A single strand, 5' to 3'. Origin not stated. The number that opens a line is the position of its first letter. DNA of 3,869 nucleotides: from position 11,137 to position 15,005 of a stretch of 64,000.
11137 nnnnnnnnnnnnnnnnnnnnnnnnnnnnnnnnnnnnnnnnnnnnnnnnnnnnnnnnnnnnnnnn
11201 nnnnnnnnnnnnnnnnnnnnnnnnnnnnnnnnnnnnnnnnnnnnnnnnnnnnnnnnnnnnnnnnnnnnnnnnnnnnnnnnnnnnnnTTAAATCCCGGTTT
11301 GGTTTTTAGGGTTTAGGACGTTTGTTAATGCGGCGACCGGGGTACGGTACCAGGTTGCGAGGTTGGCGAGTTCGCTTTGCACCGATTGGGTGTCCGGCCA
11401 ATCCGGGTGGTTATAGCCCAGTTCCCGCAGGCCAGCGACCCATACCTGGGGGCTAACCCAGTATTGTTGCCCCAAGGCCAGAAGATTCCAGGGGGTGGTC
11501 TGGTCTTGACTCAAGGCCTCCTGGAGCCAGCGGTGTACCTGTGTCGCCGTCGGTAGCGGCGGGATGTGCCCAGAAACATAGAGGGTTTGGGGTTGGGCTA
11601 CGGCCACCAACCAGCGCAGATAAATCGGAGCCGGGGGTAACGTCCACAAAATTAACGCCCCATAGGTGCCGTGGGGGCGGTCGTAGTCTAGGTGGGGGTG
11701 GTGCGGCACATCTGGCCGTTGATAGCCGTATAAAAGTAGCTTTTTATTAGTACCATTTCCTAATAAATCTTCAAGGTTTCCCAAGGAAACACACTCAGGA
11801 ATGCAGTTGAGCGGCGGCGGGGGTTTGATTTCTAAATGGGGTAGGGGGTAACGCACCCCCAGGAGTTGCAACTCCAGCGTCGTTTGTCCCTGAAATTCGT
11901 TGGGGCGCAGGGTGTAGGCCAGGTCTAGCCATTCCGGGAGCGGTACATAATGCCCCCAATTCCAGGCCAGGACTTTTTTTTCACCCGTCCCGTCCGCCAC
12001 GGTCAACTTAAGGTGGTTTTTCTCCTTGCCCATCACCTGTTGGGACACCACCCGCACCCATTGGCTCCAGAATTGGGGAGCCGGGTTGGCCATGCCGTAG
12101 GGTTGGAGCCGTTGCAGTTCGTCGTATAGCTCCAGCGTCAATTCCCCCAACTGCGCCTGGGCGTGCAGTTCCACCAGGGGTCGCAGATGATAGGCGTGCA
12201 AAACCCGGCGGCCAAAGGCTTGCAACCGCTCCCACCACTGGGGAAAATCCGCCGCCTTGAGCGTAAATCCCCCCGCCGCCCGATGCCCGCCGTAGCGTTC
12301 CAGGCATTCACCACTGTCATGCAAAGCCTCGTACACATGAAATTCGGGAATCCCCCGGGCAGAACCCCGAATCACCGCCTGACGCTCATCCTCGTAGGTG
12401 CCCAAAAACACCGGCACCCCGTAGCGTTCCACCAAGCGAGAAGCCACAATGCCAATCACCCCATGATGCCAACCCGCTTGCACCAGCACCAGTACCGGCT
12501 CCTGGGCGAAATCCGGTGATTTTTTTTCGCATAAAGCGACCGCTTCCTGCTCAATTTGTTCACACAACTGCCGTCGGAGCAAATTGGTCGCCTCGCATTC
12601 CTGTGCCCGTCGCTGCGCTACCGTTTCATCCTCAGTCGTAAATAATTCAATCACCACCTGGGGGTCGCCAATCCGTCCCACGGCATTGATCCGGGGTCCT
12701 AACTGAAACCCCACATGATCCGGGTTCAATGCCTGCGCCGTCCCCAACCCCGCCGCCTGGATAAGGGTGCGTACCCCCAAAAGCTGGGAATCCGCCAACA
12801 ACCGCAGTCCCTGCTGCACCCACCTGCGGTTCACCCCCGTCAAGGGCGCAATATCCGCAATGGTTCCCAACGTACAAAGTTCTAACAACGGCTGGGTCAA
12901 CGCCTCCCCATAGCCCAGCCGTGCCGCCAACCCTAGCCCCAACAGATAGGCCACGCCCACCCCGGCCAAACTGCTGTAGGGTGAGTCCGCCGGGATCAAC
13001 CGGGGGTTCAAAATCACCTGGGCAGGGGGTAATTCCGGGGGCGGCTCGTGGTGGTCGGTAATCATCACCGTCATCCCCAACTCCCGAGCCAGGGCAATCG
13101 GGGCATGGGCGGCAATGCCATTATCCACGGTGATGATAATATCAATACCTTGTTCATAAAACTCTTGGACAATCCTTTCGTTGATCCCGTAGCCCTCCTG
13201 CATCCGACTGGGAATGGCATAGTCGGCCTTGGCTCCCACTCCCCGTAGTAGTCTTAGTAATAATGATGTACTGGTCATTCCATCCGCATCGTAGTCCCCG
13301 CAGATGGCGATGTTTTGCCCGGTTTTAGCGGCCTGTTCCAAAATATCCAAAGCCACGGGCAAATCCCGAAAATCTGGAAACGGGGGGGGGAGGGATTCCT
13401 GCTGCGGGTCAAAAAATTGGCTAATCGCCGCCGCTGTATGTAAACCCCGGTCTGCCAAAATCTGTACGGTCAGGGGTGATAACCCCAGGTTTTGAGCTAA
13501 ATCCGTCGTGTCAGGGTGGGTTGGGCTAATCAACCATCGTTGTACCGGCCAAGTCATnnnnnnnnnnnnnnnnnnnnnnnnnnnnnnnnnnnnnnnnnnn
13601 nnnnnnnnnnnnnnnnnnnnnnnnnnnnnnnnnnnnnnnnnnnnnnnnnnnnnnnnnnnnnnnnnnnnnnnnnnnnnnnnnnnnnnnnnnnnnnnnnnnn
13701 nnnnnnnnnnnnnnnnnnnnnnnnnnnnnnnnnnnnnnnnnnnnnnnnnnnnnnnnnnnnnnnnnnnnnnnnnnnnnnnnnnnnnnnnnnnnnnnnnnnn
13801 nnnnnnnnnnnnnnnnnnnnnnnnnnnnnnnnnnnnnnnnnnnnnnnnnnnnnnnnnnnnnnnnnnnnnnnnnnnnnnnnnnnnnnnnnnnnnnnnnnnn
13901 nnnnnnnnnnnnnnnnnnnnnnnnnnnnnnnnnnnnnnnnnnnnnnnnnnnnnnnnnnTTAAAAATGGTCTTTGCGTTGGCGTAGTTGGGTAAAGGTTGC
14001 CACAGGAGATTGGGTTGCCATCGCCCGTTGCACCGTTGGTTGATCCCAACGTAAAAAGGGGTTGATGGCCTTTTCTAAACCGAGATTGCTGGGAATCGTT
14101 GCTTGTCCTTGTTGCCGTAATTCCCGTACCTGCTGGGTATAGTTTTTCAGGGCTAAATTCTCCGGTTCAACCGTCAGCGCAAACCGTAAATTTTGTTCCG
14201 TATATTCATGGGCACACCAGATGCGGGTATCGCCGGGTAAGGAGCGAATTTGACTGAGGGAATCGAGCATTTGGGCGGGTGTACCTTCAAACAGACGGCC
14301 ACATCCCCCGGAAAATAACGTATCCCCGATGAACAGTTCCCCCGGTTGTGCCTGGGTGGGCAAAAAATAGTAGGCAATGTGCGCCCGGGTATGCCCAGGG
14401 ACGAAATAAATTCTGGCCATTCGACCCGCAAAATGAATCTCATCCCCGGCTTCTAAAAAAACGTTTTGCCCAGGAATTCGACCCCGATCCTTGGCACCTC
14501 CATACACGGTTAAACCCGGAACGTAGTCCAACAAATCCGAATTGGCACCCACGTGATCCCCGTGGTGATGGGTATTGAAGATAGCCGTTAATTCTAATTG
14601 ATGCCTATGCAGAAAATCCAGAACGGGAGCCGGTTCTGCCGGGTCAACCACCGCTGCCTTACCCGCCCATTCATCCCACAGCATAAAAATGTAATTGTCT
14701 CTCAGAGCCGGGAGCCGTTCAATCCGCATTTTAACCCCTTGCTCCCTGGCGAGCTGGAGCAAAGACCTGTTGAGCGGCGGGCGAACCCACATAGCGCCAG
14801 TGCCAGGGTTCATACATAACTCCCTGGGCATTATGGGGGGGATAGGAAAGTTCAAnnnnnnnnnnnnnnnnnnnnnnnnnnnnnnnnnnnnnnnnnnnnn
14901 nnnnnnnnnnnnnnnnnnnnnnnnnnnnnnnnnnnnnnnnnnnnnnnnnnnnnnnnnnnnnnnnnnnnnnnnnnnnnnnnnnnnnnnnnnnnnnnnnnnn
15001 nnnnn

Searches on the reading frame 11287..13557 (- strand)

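Call 81: search_protein_families(library=pfam, proteins=[window:11287-13557:-], max_evalue=0.0001)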
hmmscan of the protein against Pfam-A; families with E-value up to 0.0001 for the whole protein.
window:11287-13557:- (756 aa): 3 families
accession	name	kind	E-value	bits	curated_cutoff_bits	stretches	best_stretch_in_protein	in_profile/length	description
PF17768.7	RecJ_OB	-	1.6e-25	89.7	27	1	467-565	4-105/107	RecJ OB domain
PF01368.27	DHH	-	1.7e-23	83.7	28.1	1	82-232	1-125/125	DHH family, N-terminal domain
PF02272.25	DHHA1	-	1.3e-10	42.1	25.9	1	354-444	3-95/102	DHHA1 domain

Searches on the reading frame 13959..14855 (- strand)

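Call 81: search_protein_families(library=pfam, proteins=[window:13959-14855:-], max_evalue=0.0001)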
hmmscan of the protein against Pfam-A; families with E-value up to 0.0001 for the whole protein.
window:13959-14855:- (298 aa): 2 families
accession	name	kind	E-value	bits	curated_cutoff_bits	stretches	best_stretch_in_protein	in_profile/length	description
PF16123.11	HAGH_C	-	5.8e-31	107.2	25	1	217-298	1-83/83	Hydroxyacylglutathione hydrolase C-terminus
PF00753.33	Lactamase_B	-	4.8e-13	49.9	22.7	1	65-216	15-196/196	Metallo-beta-lactamase superfamily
